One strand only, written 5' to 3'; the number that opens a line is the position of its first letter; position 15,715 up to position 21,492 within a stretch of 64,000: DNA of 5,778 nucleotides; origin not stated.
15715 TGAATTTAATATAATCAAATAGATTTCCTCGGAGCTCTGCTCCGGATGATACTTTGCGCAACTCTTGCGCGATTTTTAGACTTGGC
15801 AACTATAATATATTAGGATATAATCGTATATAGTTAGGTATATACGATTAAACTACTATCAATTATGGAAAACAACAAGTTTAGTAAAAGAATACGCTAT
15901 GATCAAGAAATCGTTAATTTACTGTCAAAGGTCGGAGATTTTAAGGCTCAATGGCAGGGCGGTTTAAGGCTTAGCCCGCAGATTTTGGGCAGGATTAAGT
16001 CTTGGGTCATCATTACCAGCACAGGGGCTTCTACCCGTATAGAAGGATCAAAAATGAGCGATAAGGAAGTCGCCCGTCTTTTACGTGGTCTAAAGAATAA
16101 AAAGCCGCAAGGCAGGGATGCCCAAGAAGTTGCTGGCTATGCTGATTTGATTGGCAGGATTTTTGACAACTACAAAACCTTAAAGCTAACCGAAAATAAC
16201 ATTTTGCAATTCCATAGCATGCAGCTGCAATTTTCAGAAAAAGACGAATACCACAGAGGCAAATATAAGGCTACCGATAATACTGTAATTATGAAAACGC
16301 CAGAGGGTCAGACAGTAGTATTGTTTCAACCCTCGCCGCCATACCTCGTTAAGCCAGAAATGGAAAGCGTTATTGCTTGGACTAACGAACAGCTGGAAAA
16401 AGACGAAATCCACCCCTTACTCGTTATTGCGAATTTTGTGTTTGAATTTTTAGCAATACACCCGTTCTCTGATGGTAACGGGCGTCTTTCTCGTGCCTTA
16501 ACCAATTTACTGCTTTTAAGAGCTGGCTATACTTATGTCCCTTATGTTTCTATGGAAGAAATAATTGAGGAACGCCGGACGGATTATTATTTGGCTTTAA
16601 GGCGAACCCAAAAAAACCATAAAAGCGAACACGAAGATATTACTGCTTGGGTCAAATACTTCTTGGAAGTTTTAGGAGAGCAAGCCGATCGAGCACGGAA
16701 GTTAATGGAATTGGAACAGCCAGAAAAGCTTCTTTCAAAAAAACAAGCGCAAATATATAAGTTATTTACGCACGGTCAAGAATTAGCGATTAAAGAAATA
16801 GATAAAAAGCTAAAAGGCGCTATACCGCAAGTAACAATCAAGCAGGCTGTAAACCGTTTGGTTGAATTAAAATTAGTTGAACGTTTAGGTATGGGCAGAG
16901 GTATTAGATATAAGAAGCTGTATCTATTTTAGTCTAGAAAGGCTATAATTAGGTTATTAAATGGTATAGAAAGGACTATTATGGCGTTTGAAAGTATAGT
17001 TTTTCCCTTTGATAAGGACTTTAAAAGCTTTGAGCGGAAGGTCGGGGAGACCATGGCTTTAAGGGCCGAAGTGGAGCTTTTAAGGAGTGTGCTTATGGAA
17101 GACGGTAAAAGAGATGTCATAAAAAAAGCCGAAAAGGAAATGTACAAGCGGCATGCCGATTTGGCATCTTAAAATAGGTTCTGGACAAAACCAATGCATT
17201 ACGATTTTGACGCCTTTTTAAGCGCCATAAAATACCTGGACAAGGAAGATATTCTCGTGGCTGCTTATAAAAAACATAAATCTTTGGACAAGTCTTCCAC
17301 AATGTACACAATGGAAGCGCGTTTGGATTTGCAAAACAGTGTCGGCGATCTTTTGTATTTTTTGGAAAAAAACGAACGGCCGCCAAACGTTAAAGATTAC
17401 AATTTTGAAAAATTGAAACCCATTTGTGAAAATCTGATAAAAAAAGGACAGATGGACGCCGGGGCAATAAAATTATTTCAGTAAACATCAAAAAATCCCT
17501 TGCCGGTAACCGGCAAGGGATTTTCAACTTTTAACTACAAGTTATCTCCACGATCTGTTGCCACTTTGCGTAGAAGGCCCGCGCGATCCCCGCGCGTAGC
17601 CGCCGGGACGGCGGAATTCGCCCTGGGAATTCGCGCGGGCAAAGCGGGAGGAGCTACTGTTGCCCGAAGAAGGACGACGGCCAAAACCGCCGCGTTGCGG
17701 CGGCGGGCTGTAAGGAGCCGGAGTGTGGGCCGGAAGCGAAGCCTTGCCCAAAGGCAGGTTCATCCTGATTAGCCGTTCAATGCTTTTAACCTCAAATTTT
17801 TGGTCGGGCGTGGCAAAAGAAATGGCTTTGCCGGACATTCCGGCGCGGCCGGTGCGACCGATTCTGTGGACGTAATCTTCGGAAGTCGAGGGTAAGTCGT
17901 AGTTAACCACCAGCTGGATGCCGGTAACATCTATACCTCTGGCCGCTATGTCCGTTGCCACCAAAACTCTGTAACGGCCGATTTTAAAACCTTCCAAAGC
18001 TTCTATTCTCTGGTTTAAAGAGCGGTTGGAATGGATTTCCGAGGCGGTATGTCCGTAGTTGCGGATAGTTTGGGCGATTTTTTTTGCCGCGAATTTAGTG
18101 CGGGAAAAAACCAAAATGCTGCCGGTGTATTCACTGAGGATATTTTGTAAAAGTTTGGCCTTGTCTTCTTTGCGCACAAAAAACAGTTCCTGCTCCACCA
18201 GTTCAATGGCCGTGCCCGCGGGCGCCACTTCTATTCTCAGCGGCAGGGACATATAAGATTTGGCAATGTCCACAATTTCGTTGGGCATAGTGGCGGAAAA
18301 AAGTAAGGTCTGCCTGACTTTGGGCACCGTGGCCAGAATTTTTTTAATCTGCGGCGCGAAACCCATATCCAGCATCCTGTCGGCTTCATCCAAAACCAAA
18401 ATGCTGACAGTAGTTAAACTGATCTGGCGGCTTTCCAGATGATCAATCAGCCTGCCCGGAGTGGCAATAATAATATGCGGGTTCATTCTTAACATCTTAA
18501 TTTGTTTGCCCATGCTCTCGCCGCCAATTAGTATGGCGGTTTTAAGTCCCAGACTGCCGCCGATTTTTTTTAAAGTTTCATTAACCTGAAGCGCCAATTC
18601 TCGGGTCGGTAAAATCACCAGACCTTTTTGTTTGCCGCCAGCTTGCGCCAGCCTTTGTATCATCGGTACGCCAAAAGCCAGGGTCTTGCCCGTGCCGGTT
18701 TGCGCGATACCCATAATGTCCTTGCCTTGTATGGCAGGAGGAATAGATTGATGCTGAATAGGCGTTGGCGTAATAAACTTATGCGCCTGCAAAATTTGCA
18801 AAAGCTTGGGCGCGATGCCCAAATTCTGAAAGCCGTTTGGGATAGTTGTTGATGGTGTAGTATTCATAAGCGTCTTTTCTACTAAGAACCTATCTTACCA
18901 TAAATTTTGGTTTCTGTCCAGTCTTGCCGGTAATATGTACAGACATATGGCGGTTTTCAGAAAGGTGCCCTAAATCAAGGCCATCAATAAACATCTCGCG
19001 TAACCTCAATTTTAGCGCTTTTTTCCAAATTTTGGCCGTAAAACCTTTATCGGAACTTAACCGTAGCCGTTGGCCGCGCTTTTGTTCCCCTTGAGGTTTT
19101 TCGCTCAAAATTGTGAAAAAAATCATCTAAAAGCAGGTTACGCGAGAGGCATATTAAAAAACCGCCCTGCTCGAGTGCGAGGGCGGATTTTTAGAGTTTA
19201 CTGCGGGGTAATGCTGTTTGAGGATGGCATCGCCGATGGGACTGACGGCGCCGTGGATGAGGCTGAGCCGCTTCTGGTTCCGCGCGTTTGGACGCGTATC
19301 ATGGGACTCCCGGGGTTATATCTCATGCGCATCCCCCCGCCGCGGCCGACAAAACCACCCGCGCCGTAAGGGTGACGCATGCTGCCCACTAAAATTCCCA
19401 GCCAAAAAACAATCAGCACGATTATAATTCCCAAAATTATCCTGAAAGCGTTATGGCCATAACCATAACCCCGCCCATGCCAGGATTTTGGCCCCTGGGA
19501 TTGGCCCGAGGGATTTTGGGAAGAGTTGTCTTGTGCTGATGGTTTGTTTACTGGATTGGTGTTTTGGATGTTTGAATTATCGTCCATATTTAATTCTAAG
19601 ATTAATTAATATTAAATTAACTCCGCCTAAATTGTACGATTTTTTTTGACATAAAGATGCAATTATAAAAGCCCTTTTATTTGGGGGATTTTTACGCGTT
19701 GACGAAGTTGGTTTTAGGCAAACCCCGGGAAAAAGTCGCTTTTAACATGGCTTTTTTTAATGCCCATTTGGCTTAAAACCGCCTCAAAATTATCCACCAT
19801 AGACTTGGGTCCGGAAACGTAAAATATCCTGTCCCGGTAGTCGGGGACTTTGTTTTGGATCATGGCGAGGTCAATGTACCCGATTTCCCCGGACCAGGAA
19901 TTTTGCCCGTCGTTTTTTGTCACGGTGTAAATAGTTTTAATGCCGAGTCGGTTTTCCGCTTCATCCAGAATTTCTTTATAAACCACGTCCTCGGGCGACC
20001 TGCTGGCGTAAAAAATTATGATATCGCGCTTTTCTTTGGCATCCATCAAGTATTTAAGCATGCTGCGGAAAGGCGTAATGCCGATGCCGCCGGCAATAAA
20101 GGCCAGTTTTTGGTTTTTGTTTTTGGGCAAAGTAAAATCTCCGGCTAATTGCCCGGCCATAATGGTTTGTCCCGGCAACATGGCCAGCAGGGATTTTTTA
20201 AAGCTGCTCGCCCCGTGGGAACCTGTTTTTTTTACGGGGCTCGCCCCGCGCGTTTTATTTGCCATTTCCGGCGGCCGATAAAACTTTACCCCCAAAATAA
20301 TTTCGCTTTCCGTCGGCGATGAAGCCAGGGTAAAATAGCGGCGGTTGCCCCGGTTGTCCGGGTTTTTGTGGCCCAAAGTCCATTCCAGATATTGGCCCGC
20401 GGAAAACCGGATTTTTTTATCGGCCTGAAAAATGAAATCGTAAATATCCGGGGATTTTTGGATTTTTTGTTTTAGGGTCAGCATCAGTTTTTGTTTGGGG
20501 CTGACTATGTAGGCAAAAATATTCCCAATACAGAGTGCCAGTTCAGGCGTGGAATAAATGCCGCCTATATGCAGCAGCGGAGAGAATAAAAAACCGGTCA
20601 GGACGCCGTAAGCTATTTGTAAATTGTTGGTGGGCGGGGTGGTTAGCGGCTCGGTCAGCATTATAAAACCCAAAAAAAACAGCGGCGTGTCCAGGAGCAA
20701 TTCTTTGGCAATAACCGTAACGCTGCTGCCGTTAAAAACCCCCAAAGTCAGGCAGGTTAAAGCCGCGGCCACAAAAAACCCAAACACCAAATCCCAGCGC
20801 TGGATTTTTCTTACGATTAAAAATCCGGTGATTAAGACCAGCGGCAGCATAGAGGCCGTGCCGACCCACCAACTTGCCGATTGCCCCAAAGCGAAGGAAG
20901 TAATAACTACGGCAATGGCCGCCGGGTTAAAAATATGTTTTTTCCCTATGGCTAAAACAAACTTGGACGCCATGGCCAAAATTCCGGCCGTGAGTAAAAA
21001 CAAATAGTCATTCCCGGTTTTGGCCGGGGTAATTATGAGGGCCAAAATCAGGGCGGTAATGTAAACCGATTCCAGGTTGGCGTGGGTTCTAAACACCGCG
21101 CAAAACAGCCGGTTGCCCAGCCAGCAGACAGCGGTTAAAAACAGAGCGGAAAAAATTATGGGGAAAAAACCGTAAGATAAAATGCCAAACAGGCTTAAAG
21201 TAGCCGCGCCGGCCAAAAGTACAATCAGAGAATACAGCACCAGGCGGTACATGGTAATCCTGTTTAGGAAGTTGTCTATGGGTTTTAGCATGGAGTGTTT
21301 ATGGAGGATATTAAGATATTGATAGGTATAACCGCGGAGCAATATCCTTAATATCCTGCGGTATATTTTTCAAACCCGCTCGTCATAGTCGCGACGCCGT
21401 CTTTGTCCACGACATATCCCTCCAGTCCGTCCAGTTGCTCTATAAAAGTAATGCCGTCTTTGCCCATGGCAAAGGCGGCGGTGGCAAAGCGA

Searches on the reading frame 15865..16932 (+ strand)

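Call 90: search_protein_families(library=pfam, proteins=[window:15865-16932:+], max_evalue=0.00001)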
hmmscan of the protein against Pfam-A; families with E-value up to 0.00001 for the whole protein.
window:15865-16932:+ (355 aa): 1 family
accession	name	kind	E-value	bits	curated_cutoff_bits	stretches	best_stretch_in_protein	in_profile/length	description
PF02661.23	Fic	-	5.8e-18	66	24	1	108-217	2-93/93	Fic/DOC family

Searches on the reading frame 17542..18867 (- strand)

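Call 90: search_protein_families(library=pfam, proteins=[window:17542-18867:-], max_evalue=0.00001)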
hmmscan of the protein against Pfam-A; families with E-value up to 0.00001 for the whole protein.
window:17542-18867:- (441 aa): 3 families
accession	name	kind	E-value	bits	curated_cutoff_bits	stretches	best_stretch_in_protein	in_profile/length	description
PF00270.35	DEAD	-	3.5e-52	176.9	26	1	35-199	1-165/167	DEAD/DEAH box helicase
PF00271.37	Helicase_C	-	8.9e-29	100.4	23.5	1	236-343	2-110/110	Helicase conserved C-terminal domain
PF04851.21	ResIII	-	2.8e-10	40.8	22.5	1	50-195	25-163/164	Type III restriction enzyme, res subunit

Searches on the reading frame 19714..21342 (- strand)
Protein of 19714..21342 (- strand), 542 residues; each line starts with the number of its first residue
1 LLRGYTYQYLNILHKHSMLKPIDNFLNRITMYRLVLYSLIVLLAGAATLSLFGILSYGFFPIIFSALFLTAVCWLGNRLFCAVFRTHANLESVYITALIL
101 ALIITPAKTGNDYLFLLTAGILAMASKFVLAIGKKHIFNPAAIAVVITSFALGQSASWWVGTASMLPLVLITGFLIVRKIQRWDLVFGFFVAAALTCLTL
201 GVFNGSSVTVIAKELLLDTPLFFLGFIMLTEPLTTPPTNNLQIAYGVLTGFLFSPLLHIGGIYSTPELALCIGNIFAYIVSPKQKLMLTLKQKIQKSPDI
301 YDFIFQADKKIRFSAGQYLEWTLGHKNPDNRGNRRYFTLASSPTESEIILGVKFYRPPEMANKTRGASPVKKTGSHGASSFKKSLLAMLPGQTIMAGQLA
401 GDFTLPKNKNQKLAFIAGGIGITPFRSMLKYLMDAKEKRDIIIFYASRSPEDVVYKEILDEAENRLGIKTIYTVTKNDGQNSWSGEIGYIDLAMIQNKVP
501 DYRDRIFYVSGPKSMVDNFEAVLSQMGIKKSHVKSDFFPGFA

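Call 90: search_protein_families(library=pfam, proteins=[window:19714-21342:-], max_evalue=0.00001)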
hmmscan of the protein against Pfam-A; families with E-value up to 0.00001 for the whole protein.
window:19714-21342:- (542 aa): 2 families
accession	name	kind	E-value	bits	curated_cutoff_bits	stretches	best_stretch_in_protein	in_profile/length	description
PF00175.26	NAD_binding_1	-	2.6e-20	73.5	22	1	415-517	1-105/109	Oxidoreductase NAD-binding domain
PF03116.20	NQR2_RnfD_RnfE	-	5.5e-08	33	27.7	1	160-279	170-285/296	NQR2, RnfD, RnfE family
